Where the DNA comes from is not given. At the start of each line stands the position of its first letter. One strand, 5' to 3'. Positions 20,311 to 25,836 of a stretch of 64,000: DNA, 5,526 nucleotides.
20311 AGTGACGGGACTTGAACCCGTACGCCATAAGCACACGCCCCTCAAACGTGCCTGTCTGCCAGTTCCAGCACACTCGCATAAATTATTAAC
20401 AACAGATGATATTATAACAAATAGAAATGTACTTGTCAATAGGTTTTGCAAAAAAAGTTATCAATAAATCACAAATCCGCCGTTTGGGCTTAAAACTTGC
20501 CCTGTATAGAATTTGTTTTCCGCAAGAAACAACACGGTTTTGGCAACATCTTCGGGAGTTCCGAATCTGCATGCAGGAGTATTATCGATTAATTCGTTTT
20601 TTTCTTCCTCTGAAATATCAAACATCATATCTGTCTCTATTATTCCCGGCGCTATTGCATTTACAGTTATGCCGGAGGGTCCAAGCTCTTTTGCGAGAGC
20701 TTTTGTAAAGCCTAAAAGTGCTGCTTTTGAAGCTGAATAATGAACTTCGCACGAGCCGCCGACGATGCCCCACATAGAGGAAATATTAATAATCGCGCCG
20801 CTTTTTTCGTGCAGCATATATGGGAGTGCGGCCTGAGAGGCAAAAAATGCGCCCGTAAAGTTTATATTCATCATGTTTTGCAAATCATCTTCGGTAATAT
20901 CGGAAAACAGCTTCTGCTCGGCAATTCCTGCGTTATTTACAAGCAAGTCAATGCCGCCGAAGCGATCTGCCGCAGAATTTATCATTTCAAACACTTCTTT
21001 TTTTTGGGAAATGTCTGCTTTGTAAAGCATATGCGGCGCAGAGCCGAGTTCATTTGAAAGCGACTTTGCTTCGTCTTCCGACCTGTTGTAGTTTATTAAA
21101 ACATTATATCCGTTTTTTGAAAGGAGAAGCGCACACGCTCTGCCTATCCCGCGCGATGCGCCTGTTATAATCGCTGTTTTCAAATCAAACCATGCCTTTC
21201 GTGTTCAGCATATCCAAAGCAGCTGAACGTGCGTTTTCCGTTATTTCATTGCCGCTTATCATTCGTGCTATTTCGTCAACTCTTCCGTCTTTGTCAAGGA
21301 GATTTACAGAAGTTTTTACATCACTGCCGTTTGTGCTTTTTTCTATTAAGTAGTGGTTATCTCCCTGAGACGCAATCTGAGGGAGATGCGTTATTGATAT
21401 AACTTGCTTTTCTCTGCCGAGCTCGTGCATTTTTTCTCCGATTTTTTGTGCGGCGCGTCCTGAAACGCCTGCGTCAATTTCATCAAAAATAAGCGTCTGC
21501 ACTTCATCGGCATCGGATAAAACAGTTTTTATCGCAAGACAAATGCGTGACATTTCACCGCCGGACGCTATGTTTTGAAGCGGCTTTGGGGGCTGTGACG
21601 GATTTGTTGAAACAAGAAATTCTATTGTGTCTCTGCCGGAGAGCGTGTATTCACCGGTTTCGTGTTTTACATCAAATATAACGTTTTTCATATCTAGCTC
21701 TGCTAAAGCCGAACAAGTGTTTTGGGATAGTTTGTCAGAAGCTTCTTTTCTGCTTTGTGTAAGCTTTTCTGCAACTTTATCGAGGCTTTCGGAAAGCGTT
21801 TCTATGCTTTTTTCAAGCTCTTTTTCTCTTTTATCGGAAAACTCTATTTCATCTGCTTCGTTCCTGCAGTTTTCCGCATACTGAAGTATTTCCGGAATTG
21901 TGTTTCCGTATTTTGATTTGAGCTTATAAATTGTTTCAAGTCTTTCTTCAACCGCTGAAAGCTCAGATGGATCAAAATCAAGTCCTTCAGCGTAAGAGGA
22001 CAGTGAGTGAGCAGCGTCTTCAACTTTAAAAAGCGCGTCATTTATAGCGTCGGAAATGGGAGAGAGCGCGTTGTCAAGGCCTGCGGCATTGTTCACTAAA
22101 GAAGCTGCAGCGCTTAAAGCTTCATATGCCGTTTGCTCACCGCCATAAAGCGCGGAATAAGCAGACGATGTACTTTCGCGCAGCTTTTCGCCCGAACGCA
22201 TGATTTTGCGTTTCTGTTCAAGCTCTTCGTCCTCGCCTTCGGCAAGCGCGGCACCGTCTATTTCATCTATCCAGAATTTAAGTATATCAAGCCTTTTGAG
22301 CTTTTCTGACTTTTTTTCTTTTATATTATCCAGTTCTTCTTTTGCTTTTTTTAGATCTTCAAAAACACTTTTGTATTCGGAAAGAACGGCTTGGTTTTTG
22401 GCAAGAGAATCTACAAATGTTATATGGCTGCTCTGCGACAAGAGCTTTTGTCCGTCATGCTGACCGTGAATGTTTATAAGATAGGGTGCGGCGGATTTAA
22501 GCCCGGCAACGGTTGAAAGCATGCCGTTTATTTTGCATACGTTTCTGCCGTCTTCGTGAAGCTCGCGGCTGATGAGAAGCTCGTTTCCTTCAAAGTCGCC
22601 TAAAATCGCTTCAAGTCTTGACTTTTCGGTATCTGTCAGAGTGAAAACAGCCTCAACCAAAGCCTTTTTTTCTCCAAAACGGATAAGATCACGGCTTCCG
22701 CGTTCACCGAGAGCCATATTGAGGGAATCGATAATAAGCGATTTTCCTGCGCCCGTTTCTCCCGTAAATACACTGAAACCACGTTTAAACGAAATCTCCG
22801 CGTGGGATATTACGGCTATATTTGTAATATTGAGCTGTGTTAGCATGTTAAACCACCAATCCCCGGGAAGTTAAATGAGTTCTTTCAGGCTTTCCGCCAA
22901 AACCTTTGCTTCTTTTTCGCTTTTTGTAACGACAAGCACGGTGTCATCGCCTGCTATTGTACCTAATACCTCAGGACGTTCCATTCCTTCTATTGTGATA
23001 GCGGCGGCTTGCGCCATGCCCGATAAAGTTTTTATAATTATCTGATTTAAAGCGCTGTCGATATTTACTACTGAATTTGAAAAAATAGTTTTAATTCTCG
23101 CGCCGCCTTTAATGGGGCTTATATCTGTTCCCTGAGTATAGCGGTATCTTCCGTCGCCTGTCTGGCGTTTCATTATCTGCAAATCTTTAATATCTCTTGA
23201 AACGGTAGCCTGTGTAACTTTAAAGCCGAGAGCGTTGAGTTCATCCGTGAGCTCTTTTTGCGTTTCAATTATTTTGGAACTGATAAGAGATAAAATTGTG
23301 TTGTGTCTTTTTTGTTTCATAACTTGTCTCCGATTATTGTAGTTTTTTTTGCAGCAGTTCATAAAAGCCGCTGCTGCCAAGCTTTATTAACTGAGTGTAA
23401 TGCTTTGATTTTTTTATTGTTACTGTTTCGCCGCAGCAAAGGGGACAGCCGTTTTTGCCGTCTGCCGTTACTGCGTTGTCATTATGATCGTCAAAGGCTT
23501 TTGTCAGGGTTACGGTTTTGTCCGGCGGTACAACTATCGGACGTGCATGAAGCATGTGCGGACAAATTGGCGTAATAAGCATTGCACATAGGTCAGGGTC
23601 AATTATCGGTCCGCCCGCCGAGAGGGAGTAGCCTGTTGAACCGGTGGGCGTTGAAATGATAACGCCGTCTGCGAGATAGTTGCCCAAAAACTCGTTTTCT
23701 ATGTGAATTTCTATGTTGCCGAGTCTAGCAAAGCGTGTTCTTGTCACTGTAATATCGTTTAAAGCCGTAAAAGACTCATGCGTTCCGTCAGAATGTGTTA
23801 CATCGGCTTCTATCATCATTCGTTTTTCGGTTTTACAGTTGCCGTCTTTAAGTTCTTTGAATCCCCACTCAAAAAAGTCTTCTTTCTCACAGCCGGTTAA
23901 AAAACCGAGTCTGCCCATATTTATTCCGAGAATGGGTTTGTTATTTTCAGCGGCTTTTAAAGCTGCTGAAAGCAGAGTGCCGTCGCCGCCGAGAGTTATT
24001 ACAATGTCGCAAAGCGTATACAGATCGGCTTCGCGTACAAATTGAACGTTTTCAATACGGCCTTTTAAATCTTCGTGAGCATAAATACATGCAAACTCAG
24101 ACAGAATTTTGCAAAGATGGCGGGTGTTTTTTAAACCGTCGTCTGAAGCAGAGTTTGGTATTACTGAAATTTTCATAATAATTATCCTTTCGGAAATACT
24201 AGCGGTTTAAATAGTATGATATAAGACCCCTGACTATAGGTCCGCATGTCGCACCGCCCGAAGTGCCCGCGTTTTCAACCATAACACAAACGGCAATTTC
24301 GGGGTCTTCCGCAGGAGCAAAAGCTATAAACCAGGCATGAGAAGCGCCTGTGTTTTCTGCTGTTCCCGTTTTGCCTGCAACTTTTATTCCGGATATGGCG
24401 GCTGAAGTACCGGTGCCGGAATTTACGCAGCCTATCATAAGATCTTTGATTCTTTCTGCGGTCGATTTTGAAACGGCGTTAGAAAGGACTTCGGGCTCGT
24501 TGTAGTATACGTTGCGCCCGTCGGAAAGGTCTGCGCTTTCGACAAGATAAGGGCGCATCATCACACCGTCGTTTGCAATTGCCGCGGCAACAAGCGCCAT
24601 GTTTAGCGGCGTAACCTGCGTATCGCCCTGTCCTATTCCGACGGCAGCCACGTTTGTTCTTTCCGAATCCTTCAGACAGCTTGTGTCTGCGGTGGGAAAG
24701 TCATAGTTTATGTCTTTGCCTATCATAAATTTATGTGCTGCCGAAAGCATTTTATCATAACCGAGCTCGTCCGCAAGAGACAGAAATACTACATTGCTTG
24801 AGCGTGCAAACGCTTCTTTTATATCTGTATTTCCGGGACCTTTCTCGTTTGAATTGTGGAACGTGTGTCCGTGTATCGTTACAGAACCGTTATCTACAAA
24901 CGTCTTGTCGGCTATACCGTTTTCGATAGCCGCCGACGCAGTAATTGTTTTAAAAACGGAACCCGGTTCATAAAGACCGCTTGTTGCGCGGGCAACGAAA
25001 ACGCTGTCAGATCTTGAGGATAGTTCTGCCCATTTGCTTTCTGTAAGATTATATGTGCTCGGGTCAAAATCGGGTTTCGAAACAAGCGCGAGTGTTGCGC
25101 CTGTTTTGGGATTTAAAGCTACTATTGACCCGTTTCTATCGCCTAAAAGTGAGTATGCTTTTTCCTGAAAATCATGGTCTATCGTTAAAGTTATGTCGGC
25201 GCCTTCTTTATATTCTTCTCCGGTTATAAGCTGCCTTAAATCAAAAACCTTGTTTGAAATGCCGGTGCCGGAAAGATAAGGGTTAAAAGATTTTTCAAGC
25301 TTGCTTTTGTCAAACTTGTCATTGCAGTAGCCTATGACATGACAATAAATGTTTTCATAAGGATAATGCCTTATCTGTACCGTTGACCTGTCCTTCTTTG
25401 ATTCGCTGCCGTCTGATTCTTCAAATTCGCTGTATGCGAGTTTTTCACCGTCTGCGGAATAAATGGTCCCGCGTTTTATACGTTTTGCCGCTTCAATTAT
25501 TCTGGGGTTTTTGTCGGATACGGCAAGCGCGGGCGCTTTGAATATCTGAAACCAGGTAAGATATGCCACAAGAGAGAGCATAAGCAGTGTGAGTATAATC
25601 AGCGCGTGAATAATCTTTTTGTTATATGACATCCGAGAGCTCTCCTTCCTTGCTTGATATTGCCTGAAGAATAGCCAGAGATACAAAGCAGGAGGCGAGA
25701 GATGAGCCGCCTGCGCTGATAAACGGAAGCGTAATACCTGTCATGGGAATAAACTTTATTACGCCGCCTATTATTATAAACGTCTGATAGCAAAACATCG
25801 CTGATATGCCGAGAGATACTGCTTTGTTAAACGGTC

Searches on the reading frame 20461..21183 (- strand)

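Call 58: search_protein_families(library=pfam, proteins=[window:20461-21183:-])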
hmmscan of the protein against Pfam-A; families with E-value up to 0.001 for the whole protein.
window:20461-21183:- (240 aa): 5 families
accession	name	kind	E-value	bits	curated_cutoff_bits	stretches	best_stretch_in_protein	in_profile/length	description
PF00106.31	adh_short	-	3.3e-62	209.9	26.6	1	2-194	1-194/195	short chain dehydrogenase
PF13561.12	adh_short_C2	-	1.1e-61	208.8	27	1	8-237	1-235/236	Enoyl-(Acyl carrier protein) reductase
PF08659.16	KR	-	5e-16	59.6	22.6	1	3-165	2-165/180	KR domain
PF23441.1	SDR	-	8.8e-06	25.7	27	1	102-238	116-256/258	SDR-like rossmann domain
PF01370.27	Epimerase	-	0.00032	20.6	20.9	1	5-86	2-73/240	NAD dependent epimerase/dehydratase family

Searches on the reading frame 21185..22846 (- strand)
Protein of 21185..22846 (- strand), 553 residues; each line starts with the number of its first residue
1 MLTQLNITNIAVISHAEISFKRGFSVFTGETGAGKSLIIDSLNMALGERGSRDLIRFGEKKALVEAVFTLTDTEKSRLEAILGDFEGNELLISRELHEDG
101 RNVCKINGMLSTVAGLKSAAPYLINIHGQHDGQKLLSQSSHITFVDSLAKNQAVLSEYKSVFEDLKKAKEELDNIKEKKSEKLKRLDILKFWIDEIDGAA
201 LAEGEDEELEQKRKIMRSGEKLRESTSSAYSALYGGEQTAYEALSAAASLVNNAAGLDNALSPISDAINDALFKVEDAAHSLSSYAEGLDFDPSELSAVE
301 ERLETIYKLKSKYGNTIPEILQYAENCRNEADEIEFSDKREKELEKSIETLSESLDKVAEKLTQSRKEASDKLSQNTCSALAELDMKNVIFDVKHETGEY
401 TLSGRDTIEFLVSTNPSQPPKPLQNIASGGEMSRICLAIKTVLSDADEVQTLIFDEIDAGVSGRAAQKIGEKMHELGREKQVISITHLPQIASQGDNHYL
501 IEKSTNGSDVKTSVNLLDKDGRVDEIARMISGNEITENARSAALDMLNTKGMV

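Call 58: search_protein_families(library=pfam, proteins=[window:21185-22846:-])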
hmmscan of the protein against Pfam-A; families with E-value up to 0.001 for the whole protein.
window:21185-22846:- (553 aa): 6 families
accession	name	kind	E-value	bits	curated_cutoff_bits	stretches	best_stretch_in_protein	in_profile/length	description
PF02463.25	SMC_N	-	8.2e-16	58.5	40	1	2-507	2-217/220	RecF/RecN/SMC N terminal domain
PF13476.12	AAA_23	-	2.1e-10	42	27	1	4-362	1-200/201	AAA domain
PF13175.12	AAA_15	-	4.3e-05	23.7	32.1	1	1-492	1-374/374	AAA ATPase domain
PF13304.12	AAA_21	-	8.7e-05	23.2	27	0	24-89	1-83/304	AAA domain, putative AbiEii toxin, Type IV TA system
PF13401.12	AAA_22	-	0.00034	21.4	27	0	21-82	4-55/130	AAA domain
PF13555.12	AAA_29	-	0.00058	20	27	0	2-46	1-46/61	P-loop containing region of AAA domain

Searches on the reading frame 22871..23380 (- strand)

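Call 58: search_protein_families(library=pfam, proteins=[window:22871-23380:-])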
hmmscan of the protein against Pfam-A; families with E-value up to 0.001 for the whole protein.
window:22871-23380:- (169 aa): 2 families
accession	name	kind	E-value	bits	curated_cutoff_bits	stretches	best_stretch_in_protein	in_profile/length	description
PF02863.23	Arg_repressor_C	-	8.4e-24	83.6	25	1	100-166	1-67/68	Arginine repressor, C-terminal domain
PF01316.27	Arg_repressor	-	1.2e-20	73.5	27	1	21-82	2-63/70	Arginine repressor, DNA binding domain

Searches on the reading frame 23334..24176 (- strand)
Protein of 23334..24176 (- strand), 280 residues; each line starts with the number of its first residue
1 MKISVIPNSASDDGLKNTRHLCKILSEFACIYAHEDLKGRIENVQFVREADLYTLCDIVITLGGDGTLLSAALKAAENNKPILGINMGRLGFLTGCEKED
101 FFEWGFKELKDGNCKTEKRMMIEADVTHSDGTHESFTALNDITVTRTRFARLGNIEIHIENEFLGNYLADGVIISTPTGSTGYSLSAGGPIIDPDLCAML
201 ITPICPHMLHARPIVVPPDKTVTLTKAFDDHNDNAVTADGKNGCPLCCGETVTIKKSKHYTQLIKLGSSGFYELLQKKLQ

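Call 58: search_protein_families(library=pfam, proteins=[window:23334-24176:-])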
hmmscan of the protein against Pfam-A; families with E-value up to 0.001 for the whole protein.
window:23334-24176:- (280 aa): 3 families
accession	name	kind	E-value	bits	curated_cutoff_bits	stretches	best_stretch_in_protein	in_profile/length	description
PF20143.4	NAD_kinase_C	-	2.9e-34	118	23.7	1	139-266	1-126/126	ATP-NAD kinase C-terminal domain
PF01513.26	NAD_kinase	-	2.8e-14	54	25.5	1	53-103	70-120/130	ATP-NAD kinase N-terminal domain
PF00781.29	DAGK_cat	-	5.7e-05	23.1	23.6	1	7-85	8-86/125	Diacylglycerol kinase catalytic domain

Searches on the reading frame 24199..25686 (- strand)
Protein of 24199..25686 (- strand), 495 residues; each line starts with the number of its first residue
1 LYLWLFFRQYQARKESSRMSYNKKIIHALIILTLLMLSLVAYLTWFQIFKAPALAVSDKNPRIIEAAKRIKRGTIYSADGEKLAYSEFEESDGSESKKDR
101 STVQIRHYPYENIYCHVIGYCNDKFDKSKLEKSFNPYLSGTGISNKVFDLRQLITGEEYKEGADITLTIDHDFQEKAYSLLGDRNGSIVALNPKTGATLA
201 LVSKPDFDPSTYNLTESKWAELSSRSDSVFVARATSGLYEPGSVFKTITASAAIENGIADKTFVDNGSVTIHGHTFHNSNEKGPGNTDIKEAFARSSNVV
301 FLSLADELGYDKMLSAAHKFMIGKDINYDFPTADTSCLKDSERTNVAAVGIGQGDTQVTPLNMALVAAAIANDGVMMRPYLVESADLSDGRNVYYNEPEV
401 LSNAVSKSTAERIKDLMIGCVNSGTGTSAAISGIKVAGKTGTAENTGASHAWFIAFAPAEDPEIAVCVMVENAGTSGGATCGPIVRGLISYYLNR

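Call 58: search_protein_families(library=pfam, proteins=[window:24199-25686:-])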
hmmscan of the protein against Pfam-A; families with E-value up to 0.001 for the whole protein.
window:24199-25686:- (495 aa): 2 families
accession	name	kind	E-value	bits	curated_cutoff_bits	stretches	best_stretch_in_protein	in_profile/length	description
PF00905.27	Transpeptidase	-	6.6e-68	229.5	22.1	1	186-488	1-297/299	Penicillin binding protein transpeptidase domain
PF21922.1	PBP_dimer_2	-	1.7e-11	44.6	27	1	72-160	1-79/83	Penicillin binding protein A dimerisation domain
